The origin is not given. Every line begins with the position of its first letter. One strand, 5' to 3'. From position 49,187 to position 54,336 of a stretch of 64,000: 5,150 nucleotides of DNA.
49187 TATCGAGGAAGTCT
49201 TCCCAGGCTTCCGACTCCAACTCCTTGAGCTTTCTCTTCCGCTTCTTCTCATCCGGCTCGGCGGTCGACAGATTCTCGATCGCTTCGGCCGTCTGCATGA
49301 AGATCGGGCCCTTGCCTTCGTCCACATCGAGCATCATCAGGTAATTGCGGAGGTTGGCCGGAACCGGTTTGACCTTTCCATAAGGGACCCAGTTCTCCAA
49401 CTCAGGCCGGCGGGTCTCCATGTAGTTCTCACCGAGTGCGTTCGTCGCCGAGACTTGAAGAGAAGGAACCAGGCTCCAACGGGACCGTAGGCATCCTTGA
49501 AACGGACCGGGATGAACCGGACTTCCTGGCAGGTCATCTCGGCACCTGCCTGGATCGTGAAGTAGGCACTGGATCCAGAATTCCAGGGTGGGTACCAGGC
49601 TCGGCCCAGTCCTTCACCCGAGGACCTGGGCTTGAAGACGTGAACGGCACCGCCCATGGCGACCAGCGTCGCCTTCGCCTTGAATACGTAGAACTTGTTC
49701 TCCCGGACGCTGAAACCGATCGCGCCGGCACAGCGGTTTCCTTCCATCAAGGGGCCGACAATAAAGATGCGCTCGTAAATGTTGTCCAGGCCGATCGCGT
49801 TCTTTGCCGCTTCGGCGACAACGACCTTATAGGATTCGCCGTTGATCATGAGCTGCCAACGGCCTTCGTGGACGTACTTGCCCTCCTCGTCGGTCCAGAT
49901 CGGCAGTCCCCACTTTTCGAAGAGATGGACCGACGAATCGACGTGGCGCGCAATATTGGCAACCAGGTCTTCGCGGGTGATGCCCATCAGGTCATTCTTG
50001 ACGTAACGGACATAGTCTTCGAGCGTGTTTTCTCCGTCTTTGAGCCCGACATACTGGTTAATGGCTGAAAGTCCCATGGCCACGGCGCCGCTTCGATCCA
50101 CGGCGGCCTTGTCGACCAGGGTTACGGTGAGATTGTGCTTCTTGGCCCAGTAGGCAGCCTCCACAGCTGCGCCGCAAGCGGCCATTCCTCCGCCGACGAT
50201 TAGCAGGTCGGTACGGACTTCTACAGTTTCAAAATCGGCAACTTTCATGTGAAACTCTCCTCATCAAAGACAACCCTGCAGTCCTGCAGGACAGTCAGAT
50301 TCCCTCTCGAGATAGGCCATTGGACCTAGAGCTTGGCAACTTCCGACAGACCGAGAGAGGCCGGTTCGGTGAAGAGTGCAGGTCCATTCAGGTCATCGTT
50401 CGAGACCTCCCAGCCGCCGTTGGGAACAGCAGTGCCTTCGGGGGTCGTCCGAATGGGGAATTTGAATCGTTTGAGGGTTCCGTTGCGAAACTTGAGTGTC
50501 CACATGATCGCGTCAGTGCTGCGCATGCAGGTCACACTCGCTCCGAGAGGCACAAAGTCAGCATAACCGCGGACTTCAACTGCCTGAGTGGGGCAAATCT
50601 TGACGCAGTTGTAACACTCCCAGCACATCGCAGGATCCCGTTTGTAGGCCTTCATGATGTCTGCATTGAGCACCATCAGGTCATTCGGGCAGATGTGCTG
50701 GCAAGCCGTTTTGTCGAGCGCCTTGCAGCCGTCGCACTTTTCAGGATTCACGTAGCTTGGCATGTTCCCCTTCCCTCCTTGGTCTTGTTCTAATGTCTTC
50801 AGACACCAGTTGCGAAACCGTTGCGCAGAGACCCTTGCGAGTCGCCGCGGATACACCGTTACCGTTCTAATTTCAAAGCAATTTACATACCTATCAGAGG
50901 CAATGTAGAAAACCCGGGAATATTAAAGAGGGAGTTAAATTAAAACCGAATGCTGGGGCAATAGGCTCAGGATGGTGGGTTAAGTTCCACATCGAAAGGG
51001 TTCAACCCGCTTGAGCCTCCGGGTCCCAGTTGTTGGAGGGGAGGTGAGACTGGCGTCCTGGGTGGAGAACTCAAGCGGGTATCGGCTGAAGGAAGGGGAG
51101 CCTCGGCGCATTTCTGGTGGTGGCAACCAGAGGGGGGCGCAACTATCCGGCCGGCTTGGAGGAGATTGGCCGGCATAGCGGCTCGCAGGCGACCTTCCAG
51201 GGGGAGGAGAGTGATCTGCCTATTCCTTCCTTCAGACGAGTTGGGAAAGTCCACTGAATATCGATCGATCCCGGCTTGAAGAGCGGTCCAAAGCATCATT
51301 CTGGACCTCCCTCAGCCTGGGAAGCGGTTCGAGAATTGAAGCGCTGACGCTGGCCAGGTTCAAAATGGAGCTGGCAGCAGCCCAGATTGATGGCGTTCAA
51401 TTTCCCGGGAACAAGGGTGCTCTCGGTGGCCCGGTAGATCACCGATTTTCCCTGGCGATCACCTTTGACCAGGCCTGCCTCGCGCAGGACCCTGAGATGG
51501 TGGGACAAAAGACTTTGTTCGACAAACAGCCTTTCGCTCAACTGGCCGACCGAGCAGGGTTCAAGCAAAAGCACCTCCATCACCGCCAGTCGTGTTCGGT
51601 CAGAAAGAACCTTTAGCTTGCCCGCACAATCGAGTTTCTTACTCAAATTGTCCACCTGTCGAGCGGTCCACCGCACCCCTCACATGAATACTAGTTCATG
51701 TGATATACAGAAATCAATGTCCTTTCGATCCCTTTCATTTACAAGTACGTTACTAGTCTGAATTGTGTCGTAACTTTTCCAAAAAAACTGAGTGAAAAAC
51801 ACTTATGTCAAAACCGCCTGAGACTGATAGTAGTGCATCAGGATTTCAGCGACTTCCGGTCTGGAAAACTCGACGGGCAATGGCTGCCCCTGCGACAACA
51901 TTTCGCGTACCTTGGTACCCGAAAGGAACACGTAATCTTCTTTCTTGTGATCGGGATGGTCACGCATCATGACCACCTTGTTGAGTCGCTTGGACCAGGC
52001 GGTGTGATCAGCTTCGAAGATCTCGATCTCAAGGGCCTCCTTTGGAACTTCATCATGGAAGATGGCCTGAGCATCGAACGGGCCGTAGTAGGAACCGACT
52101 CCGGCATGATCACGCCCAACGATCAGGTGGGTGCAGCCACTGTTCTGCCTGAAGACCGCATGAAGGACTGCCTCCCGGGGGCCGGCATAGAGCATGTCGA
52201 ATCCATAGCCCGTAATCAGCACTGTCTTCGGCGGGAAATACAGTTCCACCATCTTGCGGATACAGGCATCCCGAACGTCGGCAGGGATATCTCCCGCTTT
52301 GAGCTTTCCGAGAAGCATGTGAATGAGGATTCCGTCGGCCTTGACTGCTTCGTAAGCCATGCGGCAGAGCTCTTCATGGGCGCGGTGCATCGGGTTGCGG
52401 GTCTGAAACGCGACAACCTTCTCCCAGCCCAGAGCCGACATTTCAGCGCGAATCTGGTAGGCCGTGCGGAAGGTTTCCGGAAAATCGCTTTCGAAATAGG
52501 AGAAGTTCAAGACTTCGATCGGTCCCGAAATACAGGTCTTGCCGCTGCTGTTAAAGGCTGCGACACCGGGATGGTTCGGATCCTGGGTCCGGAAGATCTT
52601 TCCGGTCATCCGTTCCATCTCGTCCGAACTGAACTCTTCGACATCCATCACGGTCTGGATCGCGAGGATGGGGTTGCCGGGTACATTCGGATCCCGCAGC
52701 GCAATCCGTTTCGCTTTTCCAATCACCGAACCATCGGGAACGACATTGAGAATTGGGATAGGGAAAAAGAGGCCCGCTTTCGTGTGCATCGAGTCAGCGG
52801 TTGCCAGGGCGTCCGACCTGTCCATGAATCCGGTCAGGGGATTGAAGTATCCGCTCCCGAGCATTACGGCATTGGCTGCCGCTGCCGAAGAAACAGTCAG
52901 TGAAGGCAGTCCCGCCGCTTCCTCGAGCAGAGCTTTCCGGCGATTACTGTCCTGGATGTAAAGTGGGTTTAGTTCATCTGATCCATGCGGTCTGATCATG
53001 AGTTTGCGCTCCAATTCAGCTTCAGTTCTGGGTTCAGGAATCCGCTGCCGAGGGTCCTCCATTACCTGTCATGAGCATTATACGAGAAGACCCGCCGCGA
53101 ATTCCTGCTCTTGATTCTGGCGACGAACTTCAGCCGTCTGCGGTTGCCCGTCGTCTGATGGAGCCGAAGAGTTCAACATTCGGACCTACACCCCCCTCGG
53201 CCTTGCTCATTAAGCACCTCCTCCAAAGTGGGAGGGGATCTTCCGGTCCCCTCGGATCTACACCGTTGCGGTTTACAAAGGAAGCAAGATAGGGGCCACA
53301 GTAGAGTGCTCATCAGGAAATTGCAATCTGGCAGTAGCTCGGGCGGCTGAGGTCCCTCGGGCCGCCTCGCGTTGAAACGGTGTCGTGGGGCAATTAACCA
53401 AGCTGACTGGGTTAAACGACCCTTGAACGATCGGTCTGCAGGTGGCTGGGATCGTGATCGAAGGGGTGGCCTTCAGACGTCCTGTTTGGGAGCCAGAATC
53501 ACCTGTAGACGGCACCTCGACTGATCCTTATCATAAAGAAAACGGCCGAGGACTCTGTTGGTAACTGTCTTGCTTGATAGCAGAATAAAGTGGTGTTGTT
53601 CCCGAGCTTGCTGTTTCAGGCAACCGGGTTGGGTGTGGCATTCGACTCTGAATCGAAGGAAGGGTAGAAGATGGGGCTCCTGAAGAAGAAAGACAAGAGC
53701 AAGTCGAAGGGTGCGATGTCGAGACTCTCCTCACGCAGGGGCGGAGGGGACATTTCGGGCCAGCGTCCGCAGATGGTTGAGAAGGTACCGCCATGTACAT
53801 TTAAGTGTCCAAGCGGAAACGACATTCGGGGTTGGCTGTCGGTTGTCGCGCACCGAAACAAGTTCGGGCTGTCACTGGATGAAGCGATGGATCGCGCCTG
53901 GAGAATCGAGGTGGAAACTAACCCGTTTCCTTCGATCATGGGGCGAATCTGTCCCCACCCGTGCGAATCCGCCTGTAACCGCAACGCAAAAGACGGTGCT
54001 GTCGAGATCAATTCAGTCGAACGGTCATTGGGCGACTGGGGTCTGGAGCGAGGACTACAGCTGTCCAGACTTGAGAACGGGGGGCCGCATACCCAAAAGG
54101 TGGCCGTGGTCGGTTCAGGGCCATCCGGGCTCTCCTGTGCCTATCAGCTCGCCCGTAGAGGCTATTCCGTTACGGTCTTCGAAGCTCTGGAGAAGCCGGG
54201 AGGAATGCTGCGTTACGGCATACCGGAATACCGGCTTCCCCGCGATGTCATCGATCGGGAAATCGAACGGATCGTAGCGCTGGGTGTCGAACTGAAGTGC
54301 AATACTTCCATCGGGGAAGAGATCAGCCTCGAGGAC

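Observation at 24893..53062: Near-complete dissimilatory sulfate-reduction pathway consolidated in one ~28-kb locus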

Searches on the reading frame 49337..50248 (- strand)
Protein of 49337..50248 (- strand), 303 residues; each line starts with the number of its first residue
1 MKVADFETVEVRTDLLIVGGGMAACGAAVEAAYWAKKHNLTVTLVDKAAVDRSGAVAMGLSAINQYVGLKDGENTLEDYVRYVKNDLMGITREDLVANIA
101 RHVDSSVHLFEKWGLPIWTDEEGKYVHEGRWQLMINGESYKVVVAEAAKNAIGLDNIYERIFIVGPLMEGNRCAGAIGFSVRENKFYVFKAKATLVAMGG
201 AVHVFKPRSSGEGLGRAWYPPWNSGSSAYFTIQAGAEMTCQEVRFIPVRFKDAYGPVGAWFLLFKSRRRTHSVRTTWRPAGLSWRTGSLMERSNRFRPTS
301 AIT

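Call 5: search_protein_families(library=pfam, proteins=[window:49337-50248:-], max_evalue=0.01)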
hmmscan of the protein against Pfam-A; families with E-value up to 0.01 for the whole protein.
window:49337-50248:- (303 aa): 3 families
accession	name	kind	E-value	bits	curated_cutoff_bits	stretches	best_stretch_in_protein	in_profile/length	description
PF00890.30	FAD_binding_2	-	2.9e-13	50.2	20.4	1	14-248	1-252/414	FAD binding domain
PF01266.30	DAO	-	0.0016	18.5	27.9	1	14-56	1-39/353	FAD dependent oxidoreductase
PF13450.12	NAD_binding_8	-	0.0096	16.6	21.9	0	17-49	1-29/68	NAD(P)-binding Rossmann-like domain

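Call 10: search_protein_families(library=ncbifam, proteins=[window:49337-50248:-], max_evalue=0.001)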
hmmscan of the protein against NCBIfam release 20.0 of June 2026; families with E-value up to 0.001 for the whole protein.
window:49337-50248:- (303 aa): 20 families
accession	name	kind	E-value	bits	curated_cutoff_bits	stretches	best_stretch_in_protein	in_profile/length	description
TIGR02061.1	aprA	equivalog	6.6e-126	421.3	641.75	1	14-268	1-259/616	adenylyl-sulfate reductase subunit alpha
NF005331.0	PRK06854.1-2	equivalog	7.6e-73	245.8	557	1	6-260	3-251/563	adenylyl-sulfate reductase subunit alpha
NF006131.0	PRK08275.1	equivalog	1.8e-30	105.8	587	1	7-260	5-257/577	fumarate reductase/succinate dehydrogenase flavoprotein subunit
NF010374.0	PRK13800.1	equivalog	8.4e-21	73.9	1196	1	7-260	8-261/898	fumarate reductase/succinate dehydrogenase flavoprotein subunit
NF004724.0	PRK06069.1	subfamily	2.6e-14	52.3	826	1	11-206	4-204/577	succinate dehydrogenase/fumarate reductase flavoprotein subunit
NF004900.0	PRK06263.1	equivalog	1.9e-12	46.6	718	1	10-206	5-202/546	fumarate reductase (CoM/CoB) subunit TfrA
TIGR01812.1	sdhA_frdA_Gneg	subfamily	1.4e-11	43.6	567.3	1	14-210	1-199/568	succinate dehydrogenase or fumarate reductase, flavoprotein subunit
NF004613.0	PRK05945.1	equivalog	2.9e-08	32.8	824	1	13-209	4-204/575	succinate dehydrogenase/fumarate reductase flavoprotein subunit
NF006383.0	PRK08626.1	equivalog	3.2e-08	32.3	663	0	156-207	174-225/657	fumarate reductase flavoprotein subunit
NF006686.0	PRK09231.1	equivalog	8.8e-08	31.1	854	1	11-211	4-206/598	fumarate reductase (quinol) flavoprotein subunit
NF004820.0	PRK06175.1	equivalog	1.5e-06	27.4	472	1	11-207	3-194/433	L-aspartate oxidase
NF006567.0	PRK09077.1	equivalog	7.1e-06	24.5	629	0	9-218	5-228/537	L-aspartate oxidase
TIGR00551.1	nadB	equivalog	2e-05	23.5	452.75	1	13-218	3-210/489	L-aspartate oxidase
NF042982.1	MFR_Fp_SdhA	equivalog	2.7e-05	22.8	1100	1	13-210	48-248/612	8-methylmenaquinol:fumarate reductase flavoprotein subunit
NF005866.0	PRK07803.1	equivalog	3.3e-05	22.3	819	1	156-209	167-220/631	fumarate reductase/succinate dehydrogenase flavoprotein subunit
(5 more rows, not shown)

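Call 80: find_encoding_contigs(protein=window:49337-50248:-, flank=5000, max_places=6)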
Protein window:49337-50248:- (303 aa): no gene with exactly this product is on record in the collection.

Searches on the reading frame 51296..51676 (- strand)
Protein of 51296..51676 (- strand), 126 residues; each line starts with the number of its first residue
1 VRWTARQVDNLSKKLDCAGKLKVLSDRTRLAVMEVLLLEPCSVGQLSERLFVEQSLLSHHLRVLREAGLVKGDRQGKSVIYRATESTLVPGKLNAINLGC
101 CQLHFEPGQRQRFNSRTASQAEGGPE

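Call 5: search_protein_families(library=pfam, proteins=[window:51296-51676:-], max_evalue=0.01)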
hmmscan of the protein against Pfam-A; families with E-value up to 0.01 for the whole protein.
window:51296-51676:- (126 aa): 7 families
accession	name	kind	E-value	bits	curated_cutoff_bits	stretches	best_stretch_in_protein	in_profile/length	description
PF01022.26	HTH_5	-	2.5e-13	50.1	22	1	26-71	1-46/47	Bacterial regulatory protein, arsR family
PF12840.13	HTH_20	-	1.8e-09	37.9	27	1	24-71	1-49/51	Helix-turn-helix domain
PF12802.13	MarR_2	-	1.9e-05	25.1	27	1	29-71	7-51/61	MarR family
PF13463.12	HTH_27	-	0.001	19.7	22.2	1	38-86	16-67/68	Winged helix DNA-binding domain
PF24035.1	DUF7344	-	0.0013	19.5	27.8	0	52-79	48-75/76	Domain of unknown function (DUF7344)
PF13412.12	HTH_24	-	0.0017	18.3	21.9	1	26-71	2-48/48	Winged helix-turn-helix DNA-binding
PF08100.18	Dimerisation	-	0.007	16.6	25.6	0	20-85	18-85/93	O-methyltransferase dimerisation domain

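Call 10: search_protein_families(library=ncbifam, proteins=[window:51296-51676:-], max_evalue=0.001)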
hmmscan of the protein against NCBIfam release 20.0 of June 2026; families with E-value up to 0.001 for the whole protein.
window:51296-51676:- (126 aa): 8 families
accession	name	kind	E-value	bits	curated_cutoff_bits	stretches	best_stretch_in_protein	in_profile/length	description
NF033788.1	HTH_metalloreg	subfamily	1.1e-21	76.4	55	1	20-87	4-72/77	metalloregulator ArsR/SmtB family transcription factor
NF040642.1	sulf_sens_BigR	equivalog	2.5e-14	53.1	155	1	14-86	7-79/95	sulfite-sensing transcriptional repressor BigR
NF033789.1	repress_SdpR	subfamily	1.4e-13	50.5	100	1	21-86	2-67/79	autorepressor SdpR family transcription factor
NF041413.1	ArsR_Rv2640c_fam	equivalog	6.8e-13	49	155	1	13-101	28-118/118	Rv2640c family ArsR-like transcriptional regulator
NF045707.1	Dbac_1936_reg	equivalog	1.3e-10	41.2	115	1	21-88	11-78/99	ArsR/SmtB-type metalloregulator TsoR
NF047906.1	CdPbTransRegCmtR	equivalog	1.2e-08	34.8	150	1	22-88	16-82/104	Cd(II)/Pb(II)-sensing metalloregulatory transcriptional regulator CmtR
NF007528.0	PRK10141.1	subfamily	2.9e-08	33.6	97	1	21-84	10-74/117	metalloregulator ArsR/SmtB family transcription factor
NF053602.1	Phr_regulator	exception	1.3e-05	24.8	320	1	21-72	6-57/191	heat shock transcription regulator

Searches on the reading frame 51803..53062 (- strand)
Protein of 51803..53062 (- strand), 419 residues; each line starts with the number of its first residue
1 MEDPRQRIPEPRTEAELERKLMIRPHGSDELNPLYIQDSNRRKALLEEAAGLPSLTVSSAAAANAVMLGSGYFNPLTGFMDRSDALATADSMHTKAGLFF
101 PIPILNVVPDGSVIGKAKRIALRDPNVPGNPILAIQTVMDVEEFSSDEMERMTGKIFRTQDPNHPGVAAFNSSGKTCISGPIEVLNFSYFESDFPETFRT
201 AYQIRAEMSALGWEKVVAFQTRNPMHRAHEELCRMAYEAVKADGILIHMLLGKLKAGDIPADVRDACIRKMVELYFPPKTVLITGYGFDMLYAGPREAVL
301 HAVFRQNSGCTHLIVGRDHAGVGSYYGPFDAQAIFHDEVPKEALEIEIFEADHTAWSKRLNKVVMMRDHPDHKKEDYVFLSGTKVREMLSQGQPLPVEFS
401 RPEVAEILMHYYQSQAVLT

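Call 5: search_protein_families(library=pfam, proteins=[window:51803-53062:-], max_evalue=0.01)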
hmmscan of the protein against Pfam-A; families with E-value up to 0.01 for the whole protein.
window:51803-53062:- (419 aa): 2 families
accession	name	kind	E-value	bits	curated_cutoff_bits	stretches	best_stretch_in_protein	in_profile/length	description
PF01747.23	ATP-sulfurylase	-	4.4e-76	255.4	24.3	1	199-410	5-211/212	ATP-sulfurylase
PF14306.12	PUA_2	-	1.6e-33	116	27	1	23-186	1-158/159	PUA-like domain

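Call 10: search_protein_families(library=ncbifam, proteins=[window:51803-53062:-], max_evalue=0.001)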
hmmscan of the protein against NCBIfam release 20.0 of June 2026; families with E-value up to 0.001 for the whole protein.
window:51803-53062:- (419 aa): 3 families
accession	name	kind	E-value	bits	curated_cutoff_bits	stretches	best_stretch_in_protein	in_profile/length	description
TIGR00339.1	sopT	equivalog_domain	2.8e-113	378.6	322.95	1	25-409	1-382/383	sulfate adenylyltransferase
NF003166.0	PRK04149.1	subfamily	2e-111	372.2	387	1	22-415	4-385/393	sulfate adenylyltransferase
NF004040.0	PRK05537.1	equivalog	1.5e-74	251.4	669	1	30-414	12-391/572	bifunctional sulfate adenylyltransferase/adenylylsulfate kinase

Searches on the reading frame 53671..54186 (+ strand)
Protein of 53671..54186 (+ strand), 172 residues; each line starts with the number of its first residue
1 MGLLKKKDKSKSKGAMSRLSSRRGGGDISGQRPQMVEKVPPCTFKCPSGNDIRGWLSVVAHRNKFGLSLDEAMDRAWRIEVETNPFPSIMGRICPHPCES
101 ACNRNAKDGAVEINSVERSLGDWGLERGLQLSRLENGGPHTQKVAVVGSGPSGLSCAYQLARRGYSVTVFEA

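Call 73: search_solved_structures(query=window:53671-54186:+, max_evalue=0.00001, show_alignments=5)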
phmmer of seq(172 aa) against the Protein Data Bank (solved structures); distinct sequences matched with E-value up to 0.00001: 12.
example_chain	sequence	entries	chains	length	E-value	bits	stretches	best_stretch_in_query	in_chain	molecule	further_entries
9bov_A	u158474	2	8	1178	4.9e-22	81.8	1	40-172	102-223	Molybdopterin oxidoreductase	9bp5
7mfm_I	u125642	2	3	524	2e-20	76.6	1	37-171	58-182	Glutamate synthase (NADPH) small chain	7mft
9n5u_A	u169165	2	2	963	1.1e-18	71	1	39-172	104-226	NfnA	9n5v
5vj7_A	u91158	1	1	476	1.2e-18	70.8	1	39-172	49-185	Oxidoreductase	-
5jca_L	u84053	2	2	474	3e-18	69.5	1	39-172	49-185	NADH-dependent Ferredoxin:NADP Oxidoreductase (NfnI) subunit alpha | NADH-dependent Ferredoxin:NADP Oxidoreductase subunit alpha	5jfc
8oh5_C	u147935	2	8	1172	8.2e-18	68.1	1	40-172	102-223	Formate dehydrogenase-O, major subunit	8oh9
4ylf_B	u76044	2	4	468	3.5e-16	62.7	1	40-172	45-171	Dihydropyrimidine dehydrogenase subunit A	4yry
6s6s_G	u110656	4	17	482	3e-15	59.7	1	39-171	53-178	Glutamate synthase [NADPH] small chain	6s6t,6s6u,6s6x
2vdc_G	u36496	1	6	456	3.4e-15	59.6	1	39-171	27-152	GLUTAMATE SYNTHASE [NADPH] SMALL CHAIN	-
1gt8_A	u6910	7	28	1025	1.9e-07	34.3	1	40-171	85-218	DIHYDROPYRIMIDINE DEHYDROGENASE | Dihydropyrimidine dehydrogenase [NADP(+)]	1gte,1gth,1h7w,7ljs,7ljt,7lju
7m31_A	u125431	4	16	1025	1.9e-07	34.3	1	40-171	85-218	Dihydropyrimidine dehydrogenase [NADP(+)]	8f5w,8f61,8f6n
1h7x_A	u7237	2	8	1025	1.9e-07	34.3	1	40-171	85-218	DIHYDROPYRIMIDINE DEHYDROGENASE | Dihydropyrimidine dehydrogenase [NADP(+)]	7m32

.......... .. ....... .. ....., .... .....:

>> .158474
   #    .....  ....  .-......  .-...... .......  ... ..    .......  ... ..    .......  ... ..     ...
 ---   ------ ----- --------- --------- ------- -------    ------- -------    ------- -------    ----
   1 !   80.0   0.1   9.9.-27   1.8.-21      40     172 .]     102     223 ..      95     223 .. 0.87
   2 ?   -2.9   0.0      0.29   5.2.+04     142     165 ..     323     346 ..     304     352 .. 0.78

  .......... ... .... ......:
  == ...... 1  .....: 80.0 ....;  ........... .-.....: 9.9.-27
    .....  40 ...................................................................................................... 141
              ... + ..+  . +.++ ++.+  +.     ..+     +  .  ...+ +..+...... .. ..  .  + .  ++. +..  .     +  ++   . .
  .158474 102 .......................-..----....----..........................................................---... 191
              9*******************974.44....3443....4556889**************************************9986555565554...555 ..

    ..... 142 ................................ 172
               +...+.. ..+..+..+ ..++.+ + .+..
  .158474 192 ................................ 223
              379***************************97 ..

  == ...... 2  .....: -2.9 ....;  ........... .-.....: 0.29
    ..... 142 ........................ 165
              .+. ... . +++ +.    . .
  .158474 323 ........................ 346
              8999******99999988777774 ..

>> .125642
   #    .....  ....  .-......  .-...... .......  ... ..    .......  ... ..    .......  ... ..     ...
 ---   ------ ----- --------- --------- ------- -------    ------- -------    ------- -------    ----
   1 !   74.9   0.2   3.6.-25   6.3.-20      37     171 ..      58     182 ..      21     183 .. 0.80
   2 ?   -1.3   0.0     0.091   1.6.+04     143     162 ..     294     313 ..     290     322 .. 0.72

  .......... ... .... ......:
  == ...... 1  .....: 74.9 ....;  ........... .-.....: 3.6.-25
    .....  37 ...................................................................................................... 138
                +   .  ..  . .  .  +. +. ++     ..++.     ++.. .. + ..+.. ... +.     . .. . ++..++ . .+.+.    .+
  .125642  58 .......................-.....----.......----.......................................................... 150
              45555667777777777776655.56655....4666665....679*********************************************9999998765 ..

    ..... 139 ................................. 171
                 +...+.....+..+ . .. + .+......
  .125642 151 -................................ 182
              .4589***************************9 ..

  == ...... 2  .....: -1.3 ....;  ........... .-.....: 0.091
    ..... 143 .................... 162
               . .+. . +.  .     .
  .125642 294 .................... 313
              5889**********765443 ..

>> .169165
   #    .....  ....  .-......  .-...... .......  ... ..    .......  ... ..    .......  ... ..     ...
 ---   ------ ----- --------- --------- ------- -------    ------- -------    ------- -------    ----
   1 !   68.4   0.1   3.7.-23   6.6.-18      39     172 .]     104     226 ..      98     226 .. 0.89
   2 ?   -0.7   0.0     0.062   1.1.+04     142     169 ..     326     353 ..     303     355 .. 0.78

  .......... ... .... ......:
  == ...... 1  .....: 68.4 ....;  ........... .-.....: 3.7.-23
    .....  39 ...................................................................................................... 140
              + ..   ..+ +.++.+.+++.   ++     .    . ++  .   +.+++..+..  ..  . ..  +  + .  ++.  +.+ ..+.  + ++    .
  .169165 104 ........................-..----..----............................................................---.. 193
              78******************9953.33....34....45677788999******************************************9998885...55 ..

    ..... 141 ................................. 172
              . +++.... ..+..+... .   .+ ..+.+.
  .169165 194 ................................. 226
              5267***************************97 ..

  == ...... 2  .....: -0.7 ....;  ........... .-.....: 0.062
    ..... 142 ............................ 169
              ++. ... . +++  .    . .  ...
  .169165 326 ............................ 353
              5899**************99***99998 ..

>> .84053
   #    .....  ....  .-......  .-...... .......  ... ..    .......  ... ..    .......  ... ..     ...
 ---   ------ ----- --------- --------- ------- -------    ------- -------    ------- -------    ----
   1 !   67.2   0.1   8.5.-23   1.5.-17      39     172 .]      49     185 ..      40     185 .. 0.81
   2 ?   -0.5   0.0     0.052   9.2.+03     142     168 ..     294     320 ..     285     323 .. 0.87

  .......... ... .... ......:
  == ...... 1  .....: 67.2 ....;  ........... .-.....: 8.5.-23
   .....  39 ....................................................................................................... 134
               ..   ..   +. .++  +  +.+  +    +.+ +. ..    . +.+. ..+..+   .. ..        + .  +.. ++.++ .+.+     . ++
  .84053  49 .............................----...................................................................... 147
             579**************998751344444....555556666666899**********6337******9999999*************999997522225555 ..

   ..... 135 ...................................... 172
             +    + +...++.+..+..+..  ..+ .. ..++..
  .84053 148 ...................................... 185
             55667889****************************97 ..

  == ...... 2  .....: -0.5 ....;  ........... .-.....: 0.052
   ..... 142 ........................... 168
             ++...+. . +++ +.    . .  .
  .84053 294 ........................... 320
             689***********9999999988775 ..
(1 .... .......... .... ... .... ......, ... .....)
